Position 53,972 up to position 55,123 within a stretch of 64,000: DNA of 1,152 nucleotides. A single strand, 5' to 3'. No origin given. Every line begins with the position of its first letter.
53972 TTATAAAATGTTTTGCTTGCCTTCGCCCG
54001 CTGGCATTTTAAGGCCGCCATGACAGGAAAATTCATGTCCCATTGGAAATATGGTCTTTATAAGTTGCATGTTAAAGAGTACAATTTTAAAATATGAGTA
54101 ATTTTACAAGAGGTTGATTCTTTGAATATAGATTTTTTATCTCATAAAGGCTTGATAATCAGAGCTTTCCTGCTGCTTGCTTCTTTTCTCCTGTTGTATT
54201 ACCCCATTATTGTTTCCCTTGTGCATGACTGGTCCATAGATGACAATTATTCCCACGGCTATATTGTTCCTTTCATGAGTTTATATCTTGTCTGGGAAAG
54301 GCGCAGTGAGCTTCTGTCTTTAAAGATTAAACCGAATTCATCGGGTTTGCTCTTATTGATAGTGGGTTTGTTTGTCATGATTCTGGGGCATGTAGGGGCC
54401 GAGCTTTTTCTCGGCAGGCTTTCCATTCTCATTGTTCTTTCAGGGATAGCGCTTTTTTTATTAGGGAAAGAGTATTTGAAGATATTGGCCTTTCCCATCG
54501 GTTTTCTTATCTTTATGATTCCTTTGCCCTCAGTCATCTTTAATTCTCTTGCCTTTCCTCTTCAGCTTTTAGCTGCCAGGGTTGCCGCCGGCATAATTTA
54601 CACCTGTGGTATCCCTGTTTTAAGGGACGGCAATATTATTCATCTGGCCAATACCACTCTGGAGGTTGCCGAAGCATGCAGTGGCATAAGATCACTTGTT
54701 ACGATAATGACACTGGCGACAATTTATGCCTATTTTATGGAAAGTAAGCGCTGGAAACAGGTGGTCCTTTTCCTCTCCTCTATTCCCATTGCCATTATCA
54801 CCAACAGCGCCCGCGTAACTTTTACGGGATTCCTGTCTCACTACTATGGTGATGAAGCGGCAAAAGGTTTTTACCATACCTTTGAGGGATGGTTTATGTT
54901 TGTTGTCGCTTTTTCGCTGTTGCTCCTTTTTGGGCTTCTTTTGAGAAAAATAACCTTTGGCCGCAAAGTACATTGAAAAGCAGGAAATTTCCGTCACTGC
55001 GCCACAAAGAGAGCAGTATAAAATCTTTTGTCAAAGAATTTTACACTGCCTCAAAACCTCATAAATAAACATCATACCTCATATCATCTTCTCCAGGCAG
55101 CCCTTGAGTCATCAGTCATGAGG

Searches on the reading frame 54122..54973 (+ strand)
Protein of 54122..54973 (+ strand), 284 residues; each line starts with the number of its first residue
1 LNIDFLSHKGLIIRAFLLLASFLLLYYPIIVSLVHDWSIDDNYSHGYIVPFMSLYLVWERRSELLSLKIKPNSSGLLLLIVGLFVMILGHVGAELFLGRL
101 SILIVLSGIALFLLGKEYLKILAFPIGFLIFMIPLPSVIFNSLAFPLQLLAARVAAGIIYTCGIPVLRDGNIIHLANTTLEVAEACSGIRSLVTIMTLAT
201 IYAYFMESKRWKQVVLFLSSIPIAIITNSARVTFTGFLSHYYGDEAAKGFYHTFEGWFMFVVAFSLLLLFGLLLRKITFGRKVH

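Call 44: search_protein_families(library=pfam, proteins=[window:54122-54973:+], max_evalue=0.00001)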
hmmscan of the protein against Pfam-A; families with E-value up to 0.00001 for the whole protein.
window:54122-54973:+ (284 aa): 1 family
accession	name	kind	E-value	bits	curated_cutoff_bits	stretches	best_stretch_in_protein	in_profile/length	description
PF09721.15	Exosortase_EpsH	-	1.7e-80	270.5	25.7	1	20-272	2-252/254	Transmembrane exosortase (Exosortase_EpsH)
